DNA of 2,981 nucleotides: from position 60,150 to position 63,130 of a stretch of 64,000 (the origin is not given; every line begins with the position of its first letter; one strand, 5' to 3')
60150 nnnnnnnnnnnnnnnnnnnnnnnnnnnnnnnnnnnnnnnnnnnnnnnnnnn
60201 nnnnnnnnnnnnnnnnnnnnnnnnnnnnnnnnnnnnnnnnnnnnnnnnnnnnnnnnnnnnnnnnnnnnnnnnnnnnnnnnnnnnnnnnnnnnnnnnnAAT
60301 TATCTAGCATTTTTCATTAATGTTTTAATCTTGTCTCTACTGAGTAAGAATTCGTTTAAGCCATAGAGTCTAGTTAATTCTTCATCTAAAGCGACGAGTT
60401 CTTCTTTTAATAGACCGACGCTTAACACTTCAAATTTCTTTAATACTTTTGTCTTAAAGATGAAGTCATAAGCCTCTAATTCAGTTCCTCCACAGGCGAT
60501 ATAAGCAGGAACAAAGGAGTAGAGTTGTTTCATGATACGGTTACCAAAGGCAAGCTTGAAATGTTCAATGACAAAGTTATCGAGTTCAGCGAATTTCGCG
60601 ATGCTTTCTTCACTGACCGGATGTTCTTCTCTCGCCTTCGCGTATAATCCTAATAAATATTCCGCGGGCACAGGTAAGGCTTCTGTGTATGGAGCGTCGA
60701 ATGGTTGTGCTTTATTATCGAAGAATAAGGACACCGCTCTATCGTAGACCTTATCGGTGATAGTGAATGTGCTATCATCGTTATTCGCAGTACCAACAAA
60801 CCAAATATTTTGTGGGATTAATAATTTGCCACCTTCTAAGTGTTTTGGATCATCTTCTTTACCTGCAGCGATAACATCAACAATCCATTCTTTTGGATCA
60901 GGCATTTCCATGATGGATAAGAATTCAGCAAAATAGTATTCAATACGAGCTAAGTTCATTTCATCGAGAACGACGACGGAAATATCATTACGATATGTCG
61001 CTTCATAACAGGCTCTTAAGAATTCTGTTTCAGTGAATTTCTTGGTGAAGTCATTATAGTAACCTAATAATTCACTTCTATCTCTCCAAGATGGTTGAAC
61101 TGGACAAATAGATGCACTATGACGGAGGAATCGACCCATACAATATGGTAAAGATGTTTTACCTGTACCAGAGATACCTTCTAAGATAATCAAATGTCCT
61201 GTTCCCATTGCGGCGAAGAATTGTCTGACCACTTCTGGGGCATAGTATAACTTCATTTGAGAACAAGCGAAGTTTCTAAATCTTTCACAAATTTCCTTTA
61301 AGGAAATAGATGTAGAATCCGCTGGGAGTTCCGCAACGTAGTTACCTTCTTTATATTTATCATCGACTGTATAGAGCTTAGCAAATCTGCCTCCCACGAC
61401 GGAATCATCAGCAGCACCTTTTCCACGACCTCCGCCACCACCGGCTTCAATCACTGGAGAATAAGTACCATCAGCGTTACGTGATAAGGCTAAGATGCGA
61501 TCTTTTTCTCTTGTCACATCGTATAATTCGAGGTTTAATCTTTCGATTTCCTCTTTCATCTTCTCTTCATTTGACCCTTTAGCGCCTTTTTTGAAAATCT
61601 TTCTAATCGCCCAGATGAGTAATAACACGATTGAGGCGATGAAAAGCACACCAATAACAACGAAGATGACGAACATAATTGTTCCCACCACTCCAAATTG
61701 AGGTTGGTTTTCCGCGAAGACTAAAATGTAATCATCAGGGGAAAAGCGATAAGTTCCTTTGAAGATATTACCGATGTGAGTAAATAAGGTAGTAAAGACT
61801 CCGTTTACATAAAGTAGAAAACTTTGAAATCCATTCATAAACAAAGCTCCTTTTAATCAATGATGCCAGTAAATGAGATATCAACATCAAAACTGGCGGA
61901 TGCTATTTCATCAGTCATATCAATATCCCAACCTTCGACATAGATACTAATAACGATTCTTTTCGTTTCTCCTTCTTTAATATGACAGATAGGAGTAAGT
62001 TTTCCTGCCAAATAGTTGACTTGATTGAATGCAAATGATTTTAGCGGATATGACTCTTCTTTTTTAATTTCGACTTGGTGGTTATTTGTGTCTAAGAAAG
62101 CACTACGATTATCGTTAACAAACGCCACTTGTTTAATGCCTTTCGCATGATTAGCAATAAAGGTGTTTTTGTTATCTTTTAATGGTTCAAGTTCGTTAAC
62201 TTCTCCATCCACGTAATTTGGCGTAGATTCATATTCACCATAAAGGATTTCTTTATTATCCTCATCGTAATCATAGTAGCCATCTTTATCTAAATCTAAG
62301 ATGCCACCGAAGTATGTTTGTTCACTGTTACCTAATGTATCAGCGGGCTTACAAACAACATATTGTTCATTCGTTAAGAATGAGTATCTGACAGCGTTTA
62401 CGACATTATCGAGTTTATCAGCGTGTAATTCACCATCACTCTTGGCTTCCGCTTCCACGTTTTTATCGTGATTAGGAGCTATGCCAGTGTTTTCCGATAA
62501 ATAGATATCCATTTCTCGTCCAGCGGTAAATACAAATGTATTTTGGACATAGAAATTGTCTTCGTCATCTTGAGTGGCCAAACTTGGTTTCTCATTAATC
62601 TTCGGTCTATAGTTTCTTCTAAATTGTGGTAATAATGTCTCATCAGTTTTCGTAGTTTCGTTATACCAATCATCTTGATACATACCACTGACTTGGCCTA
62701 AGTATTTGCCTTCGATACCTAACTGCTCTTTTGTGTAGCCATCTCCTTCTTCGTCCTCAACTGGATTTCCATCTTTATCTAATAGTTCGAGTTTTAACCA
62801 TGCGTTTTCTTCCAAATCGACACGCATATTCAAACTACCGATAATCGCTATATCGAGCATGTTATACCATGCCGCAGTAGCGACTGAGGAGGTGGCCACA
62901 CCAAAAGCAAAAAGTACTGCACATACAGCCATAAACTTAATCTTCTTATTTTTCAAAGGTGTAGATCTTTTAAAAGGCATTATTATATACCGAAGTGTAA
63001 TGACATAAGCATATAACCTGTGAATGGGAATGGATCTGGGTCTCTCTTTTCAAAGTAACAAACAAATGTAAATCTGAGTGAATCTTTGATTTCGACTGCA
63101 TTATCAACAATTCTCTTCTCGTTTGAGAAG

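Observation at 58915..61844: Membrane-anchored McrB-family GTPase plus a 460-aa partner embedded between TasA-like and SipW genes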

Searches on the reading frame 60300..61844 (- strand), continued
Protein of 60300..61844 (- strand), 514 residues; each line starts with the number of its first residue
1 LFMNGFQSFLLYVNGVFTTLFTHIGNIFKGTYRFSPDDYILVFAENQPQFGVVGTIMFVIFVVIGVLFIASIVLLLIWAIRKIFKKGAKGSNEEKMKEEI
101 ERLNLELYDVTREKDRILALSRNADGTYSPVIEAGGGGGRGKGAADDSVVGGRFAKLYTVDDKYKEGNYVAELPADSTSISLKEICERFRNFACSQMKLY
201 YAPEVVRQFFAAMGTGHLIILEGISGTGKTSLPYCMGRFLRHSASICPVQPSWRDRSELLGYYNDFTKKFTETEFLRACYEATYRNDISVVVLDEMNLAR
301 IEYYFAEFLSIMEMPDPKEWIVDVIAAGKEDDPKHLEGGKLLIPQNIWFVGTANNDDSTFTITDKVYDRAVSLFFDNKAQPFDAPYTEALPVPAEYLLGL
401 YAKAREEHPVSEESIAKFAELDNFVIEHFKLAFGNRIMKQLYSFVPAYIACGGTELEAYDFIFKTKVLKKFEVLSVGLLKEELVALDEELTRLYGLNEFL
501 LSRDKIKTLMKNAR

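Call 32: search_protein_families(library=pfam, proteins=[L001:11599-13779:+, L008:4767-7298:+, L037:9017-15757:+, L044:11587-15525:+, L028:4614-7607:+, L038:11481-14507:+, L079:7353-10304:+, L057:11570-14017:+], max_evalue=0.01)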
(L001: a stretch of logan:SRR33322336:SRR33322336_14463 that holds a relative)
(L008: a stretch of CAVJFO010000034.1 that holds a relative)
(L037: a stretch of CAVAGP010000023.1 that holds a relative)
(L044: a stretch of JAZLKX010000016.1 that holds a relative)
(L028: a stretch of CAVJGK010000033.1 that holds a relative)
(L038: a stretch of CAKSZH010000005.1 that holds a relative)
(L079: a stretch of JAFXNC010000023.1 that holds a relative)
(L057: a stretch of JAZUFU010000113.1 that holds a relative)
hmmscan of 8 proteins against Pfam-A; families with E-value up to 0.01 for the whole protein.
L001:11599-13779:+ (727 aa): 1 family
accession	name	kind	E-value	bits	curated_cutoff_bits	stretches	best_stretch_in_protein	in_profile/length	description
PF09823.15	DUF2357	-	1.8e-07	31.1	23.3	1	70-166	94-191/251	Domain of unknown function (DUF2357)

L008:4767-7298:+ (844 aa): 0 families

L037:9017-15757:+ (2247 aa): 7 families
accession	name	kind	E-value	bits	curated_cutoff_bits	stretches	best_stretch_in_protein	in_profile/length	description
PF02368.24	Big_2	-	1.5e-139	454.7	22.8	15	981-1042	5-68/79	Bacterial Ig-like domain (group 2)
PF22359.2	Big-like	-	1.6e-15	57.5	27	1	2054-2097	4-47/48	Bacterial Ig-like domain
PF21764.3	Invasin_D4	-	1.8e-10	41.6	27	0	1243-1275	34-65/88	Invasin, domain 4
PF23486.1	Ig_TMEM132_5th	-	1.2e-09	38.9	28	0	1492-1540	87-135/137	TMEM132 fifth domain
PF21461.3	HL_N-beta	-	6.5e-09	35.9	27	0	2054-2094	15-55/57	Hyaluronate lyase, N-terminal beta-sheet domain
PF16820.11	PKD_3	-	2.7e-05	24.4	26.3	0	2022-2067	4-49/68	PKD-like domain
PF19106.5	DUF5793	-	0.0027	18.3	25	0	1057-1109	24-76/157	Family of unknown function (DUF5793)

L044:11587-15525:+ (1313 aa): 1 family
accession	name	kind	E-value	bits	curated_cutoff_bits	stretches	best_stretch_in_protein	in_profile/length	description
PF09823.15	DUF2357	-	4.7e-07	29.7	23.3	1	68-176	89-197/251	Domain of unknown function (DUF2357)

L028:4614-7607:+ (998 aa): 0 families

L038:11481-14507:+ (1009 aa): 1 family
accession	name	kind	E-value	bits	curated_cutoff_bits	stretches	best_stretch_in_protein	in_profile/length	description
PF09823.15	DUF2357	-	0.00057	19.6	23.3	1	306-401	94-190/251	Domain of unknown function (DUF2357)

L079:7353-10304:+ (984 aa): 1 family
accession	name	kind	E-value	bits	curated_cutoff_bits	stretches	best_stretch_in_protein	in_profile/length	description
PF10502.14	Peptidase_S26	-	4.3e-05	24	22.9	1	801-845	21-67/168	Signal peptidase, peptidase S26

L057:11570-14017:+ (816 aa): 0 families

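Call 61: list_cluster_members(proteins=[P0121, window:60300-61844:-, window:58070-58912:-])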
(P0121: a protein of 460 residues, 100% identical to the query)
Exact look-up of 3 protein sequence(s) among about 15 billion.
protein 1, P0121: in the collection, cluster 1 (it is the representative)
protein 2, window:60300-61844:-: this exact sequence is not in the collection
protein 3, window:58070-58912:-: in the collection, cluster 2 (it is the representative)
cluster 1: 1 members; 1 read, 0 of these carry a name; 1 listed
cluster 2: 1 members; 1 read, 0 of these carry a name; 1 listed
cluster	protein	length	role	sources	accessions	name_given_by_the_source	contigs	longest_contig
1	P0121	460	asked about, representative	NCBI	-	-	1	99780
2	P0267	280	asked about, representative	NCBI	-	-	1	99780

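Call 101: search_protein_representatives(protein=window:60300-61844:-)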
Query: 514 residues. Proteins with E-value up to 0.001 (for the whole library): 8123; up to 1e-10: 5938; up to 1e-30: 731. The best 150 are listed.
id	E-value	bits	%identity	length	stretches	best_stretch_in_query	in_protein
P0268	8.1e-153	526.5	50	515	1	9-511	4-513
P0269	3.1e-144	498.2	48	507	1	7-510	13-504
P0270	6.1e-131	454.4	45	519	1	9-512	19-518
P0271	4.1e-125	435.2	46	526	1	5-504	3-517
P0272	3.8e-124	432.0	45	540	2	152-512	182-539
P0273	2.2e-122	426.2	48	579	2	141-500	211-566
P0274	3.3e-119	415.7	45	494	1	8-511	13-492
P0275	1.9e-115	403.3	43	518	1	42-496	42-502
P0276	5.8e-115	401.7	48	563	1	142-511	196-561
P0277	3.8e-114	399.0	41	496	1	6-497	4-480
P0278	6.9e-111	388.2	48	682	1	142-511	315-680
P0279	8.3e-111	387.9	44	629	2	149-511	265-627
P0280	1.9e-104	367.0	49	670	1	153-495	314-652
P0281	3.0e-103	363.0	39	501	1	9-506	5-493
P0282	2.0e-101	357.0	36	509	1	6-493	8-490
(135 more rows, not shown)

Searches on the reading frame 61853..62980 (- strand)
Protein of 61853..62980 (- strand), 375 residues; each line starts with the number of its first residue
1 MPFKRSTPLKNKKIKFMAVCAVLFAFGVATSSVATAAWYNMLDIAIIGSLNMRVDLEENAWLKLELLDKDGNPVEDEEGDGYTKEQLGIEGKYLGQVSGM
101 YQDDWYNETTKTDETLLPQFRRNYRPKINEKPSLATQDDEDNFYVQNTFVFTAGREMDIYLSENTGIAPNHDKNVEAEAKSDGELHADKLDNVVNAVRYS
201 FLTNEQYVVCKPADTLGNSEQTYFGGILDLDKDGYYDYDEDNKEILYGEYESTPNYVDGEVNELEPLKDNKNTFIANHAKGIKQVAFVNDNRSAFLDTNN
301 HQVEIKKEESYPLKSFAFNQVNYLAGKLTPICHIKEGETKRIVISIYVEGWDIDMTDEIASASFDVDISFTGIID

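Call 3: search_protein_families(library=pfam, proteins=[window:61853-62980:-], max_evalue=0.1)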
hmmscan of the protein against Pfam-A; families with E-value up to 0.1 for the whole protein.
window:61853-62980:- (375 aa): 0 families

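Call 5: search_protein_families(library=ncbifam, proteins=[window:61853-62980:-], max_evalue=0.1)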
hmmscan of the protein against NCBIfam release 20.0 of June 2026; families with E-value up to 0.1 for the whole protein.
window:61853-62980:- (375 aa): 0 families

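Call 29: search_solved_structures(query=A2, max_evalue=10)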
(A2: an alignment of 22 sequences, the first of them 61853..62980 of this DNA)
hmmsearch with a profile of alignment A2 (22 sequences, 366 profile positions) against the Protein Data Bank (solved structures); distinct sequences matched with E-value up to 10: 1.
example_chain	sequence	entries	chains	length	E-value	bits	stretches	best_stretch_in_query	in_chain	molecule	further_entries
9nko_B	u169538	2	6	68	0.62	12.5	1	161-203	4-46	B3 affibody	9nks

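Call 39: find_homologous_proteins(query=window:61853-62980:-)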
Query window:61853-62980:- (375 aa): 26 proteins with E <= 0.001 among 2205 candidates.
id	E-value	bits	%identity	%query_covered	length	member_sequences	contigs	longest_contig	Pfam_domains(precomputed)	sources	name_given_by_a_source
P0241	1.7e-215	733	87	100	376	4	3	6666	-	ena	-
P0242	2.4e-154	532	67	96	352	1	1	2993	-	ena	-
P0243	3.5e-97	344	48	97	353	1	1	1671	-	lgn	-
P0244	1.3e-93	332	47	98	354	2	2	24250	-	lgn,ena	-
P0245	2.3e-91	324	45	100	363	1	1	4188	-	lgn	-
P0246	1.2e-89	319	47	99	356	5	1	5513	-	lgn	-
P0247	9.3e-88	313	46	100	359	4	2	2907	-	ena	-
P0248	4.6e-87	310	46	100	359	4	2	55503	-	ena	-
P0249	3.1e-83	298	45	100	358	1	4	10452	-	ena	-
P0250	2.2e-82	295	45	100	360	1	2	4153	-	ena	-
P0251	6.7e-76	274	44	100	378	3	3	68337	-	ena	-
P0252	9.2e-74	266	43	100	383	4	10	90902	-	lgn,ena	-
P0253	1.2e-73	266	43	97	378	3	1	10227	-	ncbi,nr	ncbi:MAG: hypothetical protein K6C32_04865 [Bacilli bacterium]|nr:hypothetical protein [Bacilli bact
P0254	1.3e-73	266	44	100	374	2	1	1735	-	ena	-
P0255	7.4e-71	257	42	97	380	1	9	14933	-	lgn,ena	-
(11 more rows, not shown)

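Call 50: predict_structure(alignment_id=A6)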
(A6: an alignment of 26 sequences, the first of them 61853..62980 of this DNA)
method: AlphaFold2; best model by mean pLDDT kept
length: 375 residues; sequences in the alignment: 26
mean_pLDDT: 70.0   pTM: 0.70
mean pLDDT of the five models: 70.0, 67.9, 65.5, 65.3, 65.1
residues with pLDDT >= 90: 45; 70-90: 158; 50-70: 107; < 50: 65
segments of 3 or more residues with pLDDT < 50: 1-13, 15-17, 26-55, 216-220, 222-227, 249-252
pLDDT, mean of each block of 10 residues (from residue 1): 39 49 47 38 31 52 89 78 83 68 77 82 57 70 84 91 89 91 81 85 90 57 49 67 62 54 58 60 71 63 60 86 85 91 87 72 88 86
secondary structure, 60 per line:
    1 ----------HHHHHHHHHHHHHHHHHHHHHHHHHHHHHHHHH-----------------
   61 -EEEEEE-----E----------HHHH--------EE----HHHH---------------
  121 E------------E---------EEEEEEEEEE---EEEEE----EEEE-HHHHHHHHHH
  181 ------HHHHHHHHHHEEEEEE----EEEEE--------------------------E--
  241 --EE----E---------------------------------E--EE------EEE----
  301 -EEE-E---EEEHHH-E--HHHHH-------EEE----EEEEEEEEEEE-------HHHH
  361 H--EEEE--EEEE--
elements in order: H11-43 E62-67 H84-87 H102-105 E144-153 E157-161 E166-169 H171-180 H187-196 E197-202 E207-211 E294-296 E302-304 E310-312 H320-324 E332-334 E339-349 H357-361 E364-367 E370-373

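Call 52: fold_search(model_id=the predicted structure, library=pdb)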
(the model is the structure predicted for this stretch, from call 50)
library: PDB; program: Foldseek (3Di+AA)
matches with E <= 10: 103; with E <= 0.001: 0
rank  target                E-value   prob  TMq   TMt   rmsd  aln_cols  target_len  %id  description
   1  8aur_A                1.9e-01  0.09  0.17  0.26  20.9       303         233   10  Cryo-EM structure of a TasA fibre (released 2022-11-30)
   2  5z1l_A                3.1e-01  0.08  0.15  0.20  16.9       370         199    7  Cryo-EM structure of Methanoccus maripaludis archaellum (released 2019-02-13)
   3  8rh5_A                4.2e-01  0.05  0.13  0.16  17.7       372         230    9  Oxiplasma meridianum archaellum (released 2025-01-01)
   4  6g43_A                6.3e-01  0.02  0.12  0.09  18.1       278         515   10  Crystal structure of SeMet-labeled mavirus major capsid protein lacking the C-terminal domain (released 2018-07-04)
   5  7pnb_A                7.1e-01  0.12  0.17  0.30  11.9       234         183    6  Sulfolobus acidocaldarius 0406 filament. (released 2022-09-14)
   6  7ofq_A                7.6e-01  0.04  0.10  0.15  18.5       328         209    7  The archaellum of Methanocaldococcus villosus (released 2022-01-19)
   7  8k2j                  1.1e+00  0.07  0.17  0.13  16.2       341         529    8  Crystal structure of Group 3 Oligosaccharide/Monosaccharide-releasing beta-N-acetylgalactosaminidase NgaDssm, apo form (released 2024-04-24)
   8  6g45_A                1.1e+00  0.02  0.12  0.10  19.8       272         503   11  Crystal structure of mavirus major capsid protein (released 2018-07-04)
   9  5fqe_A                1.4e+00  0.02  0.07  0.05   6.9        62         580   13  The details of glycolipid glycan hydrolysis by the structural analysis of a family 123 glycoside hydrolase from Clostr (released 2016-03-30)
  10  3hs0_H                1.7e+00  0.01  0.06  0.06  28.2       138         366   12  Cobra Venom Factor (CVF) in complex with human factor B (released 2009-07-07)
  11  7ueg_A                1.9e+00  0.02  0.07  0.12   5.2        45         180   16  Cryo-EM of bundling pili from Pyrobaculum calidifontis (released 2022-06-29)
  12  5fqf_A                1.9e+00  0.02  0.07  0.05   6.9        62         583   13  The details of glycolipid glycan hydrolysis by the structural analysis of a family 123 glycoside hydrolase from Clostr (released 2016-03-30)
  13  7ofq_B                2.0e+00  0.03  0.11  0.17  17.0       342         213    8  The archaellum of Methanocaldococcus villosus (released 2022-01-19)
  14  4lks_A                2.0e+00  0.02  0.08  0.15   8.2       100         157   14  Structure of CBM32-3 from a family 31 glycoside hydrolase from Clostridium perfringens in complex with galactose (released 2014-12-24)
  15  7b0x_I                2.0e+00  0.01  0.06  0.13  16.3        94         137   11  Crystal structure of the ternary complex of the E. coli type 1 pilus proteins FimC, FimI and the N-terminal domain of  (released 2021-12-08)
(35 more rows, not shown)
